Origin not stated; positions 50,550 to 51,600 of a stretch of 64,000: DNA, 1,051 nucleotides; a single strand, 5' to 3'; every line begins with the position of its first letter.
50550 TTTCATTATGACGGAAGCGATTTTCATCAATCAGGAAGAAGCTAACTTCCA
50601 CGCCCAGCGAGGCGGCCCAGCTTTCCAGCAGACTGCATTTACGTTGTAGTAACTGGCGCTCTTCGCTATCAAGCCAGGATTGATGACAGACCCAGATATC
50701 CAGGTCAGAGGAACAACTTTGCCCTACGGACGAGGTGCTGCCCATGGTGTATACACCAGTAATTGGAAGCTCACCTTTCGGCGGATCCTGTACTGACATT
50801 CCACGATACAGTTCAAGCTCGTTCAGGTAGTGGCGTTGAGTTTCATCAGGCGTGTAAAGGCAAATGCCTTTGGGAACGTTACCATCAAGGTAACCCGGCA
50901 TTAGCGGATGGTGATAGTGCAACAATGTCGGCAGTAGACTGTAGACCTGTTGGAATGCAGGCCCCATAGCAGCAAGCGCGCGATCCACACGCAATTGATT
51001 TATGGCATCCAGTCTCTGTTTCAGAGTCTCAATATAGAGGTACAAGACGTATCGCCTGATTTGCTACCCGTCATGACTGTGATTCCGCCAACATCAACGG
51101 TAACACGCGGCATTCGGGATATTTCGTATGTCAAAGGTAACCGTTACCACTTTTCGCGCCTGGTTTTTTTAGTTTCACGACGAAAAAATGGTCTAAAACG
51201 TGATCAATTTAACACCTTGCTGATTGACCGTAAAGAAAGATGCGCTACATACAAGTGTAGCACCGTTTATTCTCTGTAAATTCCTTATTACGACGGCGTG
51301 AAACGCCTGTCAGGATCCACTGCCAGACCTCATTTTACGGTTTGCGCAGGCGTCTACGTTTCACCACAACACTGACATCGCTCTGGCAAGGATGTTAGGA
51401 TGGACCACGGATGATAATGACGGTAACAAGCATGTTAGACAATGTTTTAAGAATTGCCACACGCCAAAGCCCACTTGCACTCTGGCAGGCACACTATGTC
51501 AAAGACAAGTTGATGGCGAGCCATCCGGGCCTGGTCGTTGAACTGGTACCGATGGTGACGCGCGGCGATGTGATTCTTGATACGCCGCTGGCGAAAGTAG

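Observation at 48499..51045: cyaA uses a TTG initiation codon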

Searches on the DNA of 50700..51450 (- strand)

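Call 3: search_dna_similar(query=window:50700-51420:-, collection=ecoli_genomes, mode=near, max_rows=12, rows=spread)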
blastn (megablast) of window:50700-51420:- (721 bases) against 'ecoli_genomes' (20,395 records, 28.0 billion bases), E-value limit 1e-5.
Records with a match: 5425; places in all: 5428; records where one place covers at least 80% of the query: 5425.
Genomes with a match: 5425 of 5426; with a place that covers at least 80% of the query: 5425. Places per genome that has any: lowest 1, median 1, highest 2. On chromosomes: 5427 places; on plasmids: 1.
Best place of each record, by identity: >=99% 5413; 95-99% 11; 90-95% 1.
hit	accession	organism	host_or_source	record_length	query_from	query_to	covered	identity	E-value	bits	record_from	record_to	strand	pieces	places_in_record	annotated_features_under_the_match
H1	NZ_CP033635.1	Escherichia coli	chicken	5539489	1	721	100%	100.0%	0e+0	1332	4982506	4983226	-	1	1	cyaA: class I adenylate cyclase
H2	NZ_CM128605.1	Escherichia coli strain E200086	Homo sapiens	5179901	1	721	100%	99.9%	0e+0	1327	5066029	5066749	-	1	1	cyaA: class I adenylate cyclase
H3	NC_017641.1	Escherichia coli UMNK88 strain UMNK88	porcine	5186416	1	721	100%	99.7%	0e+0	1321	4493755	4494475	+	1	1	cyaA: class I adenylate cyclase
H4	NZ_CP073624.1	Escherichia coli strain AW1.7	meat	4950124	1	721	100%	99.7%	0e+0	1321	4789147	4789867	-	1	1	cyaA: class I adenylate cyclase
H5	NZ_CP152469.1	Escherichia coli strain Sel(aux)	not applicable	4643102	1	721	100%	99.7%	0e+0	1321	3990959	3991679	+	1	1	cyaA: class I adenylate cyclase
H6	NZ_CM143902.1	Escherichia coli str. K-12 substr. W3110 strain K-12 ...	lab bacterial culture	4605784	1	721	100%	99.7%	0e+0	1321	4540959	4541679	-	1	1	cyaA: class I adenylate cyclase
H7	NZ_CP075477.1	Escherichia coli strain NT1W25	pig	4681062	1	721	100%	99.6%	0e+0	1315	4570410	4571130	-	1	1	cyaA: class I adenylate cyclase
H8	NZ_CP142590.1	Escherichia coli strain 64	Sika deer feces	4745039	1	721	100%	99.6%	0e+0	1315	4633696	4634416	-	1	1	cyaA: class I adenylate cyclase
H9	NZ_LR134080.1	Escherichia coli strain NCTC9082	missing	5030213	1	721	100%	99.6%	0e+0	1315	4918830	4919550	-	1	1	cyaA: class I adenylate cyclase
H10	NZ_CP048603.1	Escherichia coli strain ChlosBP-23-1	Chlorocebus sabaeus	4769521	1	721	100%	99.2%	0e+0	1299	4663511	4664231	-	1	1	cyaA: class I adenylate cyclase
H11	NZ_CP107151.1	Escherichia coli strain R13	human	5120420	1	721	100%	99.0%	0e+0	1293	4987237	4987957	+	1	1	cyaA: class I adenylate cyclase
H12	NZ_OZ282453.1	Escherichia coli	restricted access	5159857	1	721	100%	94.2%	0e+0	1086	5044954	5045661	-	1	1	cyaA: class I adenylate cyclase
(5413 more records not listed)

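Call 6: get_annotated_region(hit=H1, flank=3500)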
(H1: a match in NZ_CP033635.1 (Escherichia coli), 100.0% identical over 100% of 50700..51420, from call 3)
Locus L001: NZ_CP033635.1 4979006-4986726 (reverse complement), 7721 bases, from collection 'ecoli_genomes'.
description: Escherichia coli isolate ECCNB12-2 chromosome, complete genome
organism: Escherichia coli (NCBI taxid 562)
replicon: chromosome; assembly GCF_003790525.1
host: -; source: chicken; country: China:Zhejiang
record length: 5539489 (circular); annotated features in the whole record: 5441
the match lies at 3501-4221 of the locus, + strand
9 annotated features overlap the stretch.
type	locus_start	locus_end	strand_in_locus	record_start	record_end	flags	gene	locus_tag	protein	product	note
CDS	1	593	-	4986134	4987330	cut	hemY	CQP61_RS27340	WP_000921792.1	protoheme IX biogenesis protein HemY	-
CDS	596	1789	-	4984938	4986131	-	hemX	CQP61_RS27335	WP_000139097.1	uroporphyrinogen-III C-methyltransferase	-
CDS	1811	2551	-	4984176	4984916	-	hemD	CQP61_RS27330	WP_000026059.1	uroporphyrinogen-III synthase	-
CDS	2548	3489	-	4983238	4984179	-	hemC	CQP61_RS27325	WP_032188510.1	hydroxymethylbilane synthase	-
CDS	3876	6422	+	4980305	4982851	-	cyaA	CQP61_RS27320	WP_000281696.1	class I adenylate cyclase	-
CDS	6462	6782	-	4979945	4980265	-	cyaY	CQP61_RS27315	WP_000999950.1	iron donor protein CyaY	-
CDS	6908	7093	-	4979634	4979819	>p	-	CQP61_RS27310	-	DKNYY family protein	incomplete; partial in the middle of a contig; missing C-terminus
CDS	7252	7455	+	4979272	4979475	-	lptM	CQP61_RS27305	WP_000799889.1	LPS translocon maturation chaperone LptM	-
CDS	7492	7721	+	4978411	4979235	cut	dapF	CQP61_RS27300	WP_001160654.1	diaminopimelate epimerase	-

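Call 7: get_annotated_region(hit=H6, flank=3500)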
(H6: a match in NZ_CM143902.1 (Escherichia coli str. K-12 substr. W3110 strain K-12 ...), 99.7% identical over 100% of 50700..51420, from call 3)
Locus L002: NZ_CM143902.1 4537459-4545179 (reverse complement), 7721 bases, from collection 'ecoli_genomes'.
description: Escherichia coli str. K-12 substr. W3110 strain K-12 chromosome, whole genome shotgun sequence
organism: Escherichia coli str. K-12 substr. W3110 strain K-12 substr. W3110 (NCBI taxid 316407)
replicon: chromosome; assembly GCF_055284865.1
host: -; source: lab bacterial culture; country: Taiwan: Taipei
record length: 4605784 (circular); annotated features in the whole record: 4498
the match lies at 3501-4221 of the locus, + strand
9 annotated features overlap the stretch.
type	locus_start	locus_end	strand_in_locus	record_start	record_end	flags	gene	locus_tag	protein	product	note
CDS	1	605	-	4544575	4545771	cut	hemY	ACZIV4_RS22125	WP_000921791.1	protoheme IX biogenesis protein HemY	-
CDS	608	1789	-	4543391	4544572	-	hemX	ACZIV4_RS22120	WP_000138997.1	uroporphyrinogen-III C-methyltransferase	-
CDS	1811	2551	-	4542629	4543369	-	hemD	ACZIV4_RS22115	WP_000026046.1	uroporphyrinogen-III synthase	-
CDS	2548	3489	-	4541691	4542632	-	hemC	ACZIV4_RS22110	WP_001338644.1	hydroxymethylbilane synthase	-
CDS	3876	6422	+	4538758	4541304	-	cyaA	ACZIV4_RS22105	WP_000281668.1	class I adenylate cyclase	-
CDS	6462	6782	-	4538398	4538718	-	cyaY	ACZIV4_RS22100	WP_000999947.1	iron donor protein CyaY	-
CDS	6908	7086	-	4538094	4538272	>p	-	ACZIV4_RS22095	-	DKNYY family protein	frameshifted; internal stop; incomplete; partial in the middle of a contig; missing C-terminus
CDS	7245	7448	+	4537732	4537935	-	lptM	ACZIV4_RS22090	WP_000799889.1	LPS translocon maturation chaperone LptM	-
CDS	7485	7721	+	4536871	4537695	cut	dapF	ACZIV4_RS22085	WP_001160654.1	diaminopimelate epimerase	-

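Call 18: get_annotated_region(hit=H12, flank=600)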
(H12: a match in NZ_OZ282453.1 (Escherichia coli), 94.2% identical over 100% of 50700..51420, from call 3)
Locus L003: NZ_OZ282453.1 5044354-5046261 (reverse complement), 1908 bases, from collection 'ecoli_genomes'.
description: Escherichia coli isolate GPT24-02 chromosome GPT24-02-main, complete sequence
organism: Escherichia coli (NCBI taxid 562)
replicon: chromosome; assembly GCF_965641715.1
host: -; source: restricted access; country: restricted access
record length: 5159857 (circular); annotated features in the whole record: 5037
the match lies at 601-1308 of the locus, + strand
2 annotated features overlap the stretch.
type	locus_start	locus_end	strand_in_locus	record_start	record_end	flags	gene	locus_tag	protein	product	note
CDS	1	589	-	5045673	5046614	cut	hemC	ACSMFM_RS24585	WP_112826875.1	hydroxymethylbilane synthase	-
CDS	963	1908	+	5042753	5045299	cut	cyaA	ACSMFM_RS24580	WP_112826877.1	class I adenylate cyclase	-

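Call 49: search_dna_similar(query=window:51015-51075:-, collection=ecoli_genomes, mode=near, max_rows=30, rows=spread)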
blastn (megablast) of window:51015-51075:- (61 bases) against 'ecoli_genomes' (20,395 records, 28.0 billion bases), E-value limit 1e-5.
Records with a match: 5425; places in all: 5428; records where one place covers at least 80% of the query: 5425.
Genomes with a match: 5425 of 5426; with a place that covers at least 80% of the query: 5425. Places per genome that has any: lowest 1, median 1, highest 2. On chromosomes: 5427 places; on plasmids: 1.
Best place of each record, by identity: >=99% 5418; 95-99% 7.
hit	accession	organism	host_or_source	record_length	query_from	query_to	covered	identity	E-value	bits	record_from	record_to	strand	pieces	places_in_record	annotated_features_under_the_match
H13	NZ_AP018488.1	Escherichia coli O157:H7 strain PV15-279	Homo sapiens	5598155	1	61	100%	100.0%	5e-23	113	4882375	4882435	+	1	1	cyaA: class I adenylate cyclase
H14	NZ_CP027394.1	Escherichia coli O104:H4 strain FDAARGOS_349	Homo sapiens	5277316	1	61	100%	100.0%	5e-23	113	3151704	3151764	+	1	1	cyaA: class I adenylate cyclase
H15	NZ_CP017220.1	Escherichia coli strain FAM21845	raw milk cheese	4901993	1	61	100%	100.0%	5e-23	113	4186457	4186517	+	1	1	cyaA: class I adenylate cyclase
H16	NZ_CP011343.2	Escherichia coli K-12 strain K-12 substr. GM4792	-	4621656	1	61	100%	100.0%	5e-23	113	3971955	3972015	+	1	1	cyaA: class I adenylate cyclase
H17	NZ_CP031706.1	Escherichia coli strain R1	cattle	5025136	1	61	100%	100.0%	5e-23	113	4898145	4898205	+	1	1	cyaA: class I adenylate cyclase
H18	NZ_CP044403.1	Escherichia coli strain NMBU-W10C18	surface water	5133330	1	61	100%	100.0%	5e-23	113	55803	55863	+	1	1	cyaA: class I adenylate cyclase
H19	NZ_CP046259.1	Escherichia coli strain ECO2947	Homo sapiens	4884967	1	61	100%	100.0%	5e-23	113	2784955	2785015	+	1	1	cyaA: class I adenylate cyclase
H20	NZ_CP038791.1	Escherichia coli strain PF9285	bovine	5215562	1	61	100%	100.0%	5e-23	113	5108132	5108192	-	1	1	cyaA: class I adenylate cyclase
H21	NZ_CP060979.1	Escherichia coli strain EC3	Homo sapiens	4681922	1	61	100%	100.0%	5e-23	113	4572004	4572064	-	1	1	cyaA: class I adenylate cyclase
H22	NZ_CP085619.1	Escherichia coli strain EC32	Homo sapiens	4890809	1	61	100%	100.0%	5e-23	113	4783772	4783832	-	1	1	cyaA: class I adenylate cyclase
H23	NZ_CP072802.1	Escherichia coli strain PK5074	Homo sapiens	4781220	1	61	100%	100.0%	5e-23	113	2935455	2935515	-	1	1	cyaA: class I adenylate cyclase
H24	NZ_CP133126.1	Escherichia coli O157:H7 strain PNUSAE146131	missing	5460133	1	61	100%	100.0%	5e-23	113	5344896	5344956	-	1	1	cyaA: class I adenylate cyclase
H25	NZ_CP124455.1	Escherichia coli strain AVS0193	environmental: river near WWTP effluent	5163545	1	61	100%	100.0%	5e-23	113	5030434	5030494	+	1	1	cyaA: class I adenylate cyclase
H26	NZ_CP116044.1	Escherichia coli strain STEC1575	Homo sapiens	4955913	1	61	100%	100.0%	5e-23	113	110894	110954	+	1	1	cyaA: class I adenylate cyclase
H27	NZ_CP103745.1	Escherichia coli strain 3090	Homo sapiens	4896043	1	61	100%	100.0%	5e-23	113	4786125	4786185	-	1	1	cyaA: class I adenylate cyclase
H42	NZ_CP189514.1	Escherichia coli strain N196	Homo sapiens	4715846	1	61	100%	98.4%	2e-21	108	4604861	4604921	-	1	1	cyaA: class I adenylate cyclase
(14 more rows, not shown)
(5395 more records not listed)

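Call 50: search_rna_families(source=window, start=50700, end=51450, threshold=evalue, max_evalue=1)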
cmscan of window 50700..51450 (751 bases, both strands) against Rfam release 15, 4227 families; matches with E-value up to 1: 0.
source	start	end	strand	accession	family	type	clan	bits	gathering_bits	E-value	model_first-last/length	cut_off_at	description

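Call 52: get_annotated_region(hit=H42, flank=60)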
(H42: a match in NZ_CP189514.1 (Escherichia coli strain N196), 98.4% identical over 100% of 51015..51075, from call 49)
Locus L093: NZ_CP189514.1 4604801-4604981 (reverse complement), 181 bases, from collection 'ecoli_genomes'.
description: Escherichia coli strain N196 chromosome, complete genome
organism: Escherichia coli strain N196 (NCBI taxid 562)
replicon: chromosome; assembly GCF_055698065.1
host: Homo sapiens; source: -; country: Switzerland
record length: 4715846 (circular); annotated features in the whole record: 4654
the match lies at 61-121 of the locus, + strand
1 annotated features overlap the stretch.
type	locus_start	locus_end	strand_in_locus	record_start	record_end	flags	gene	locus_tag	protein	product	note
CDS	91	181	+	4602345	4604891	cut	cyaA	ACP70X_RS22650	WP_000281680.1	class I adenylate cyclase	-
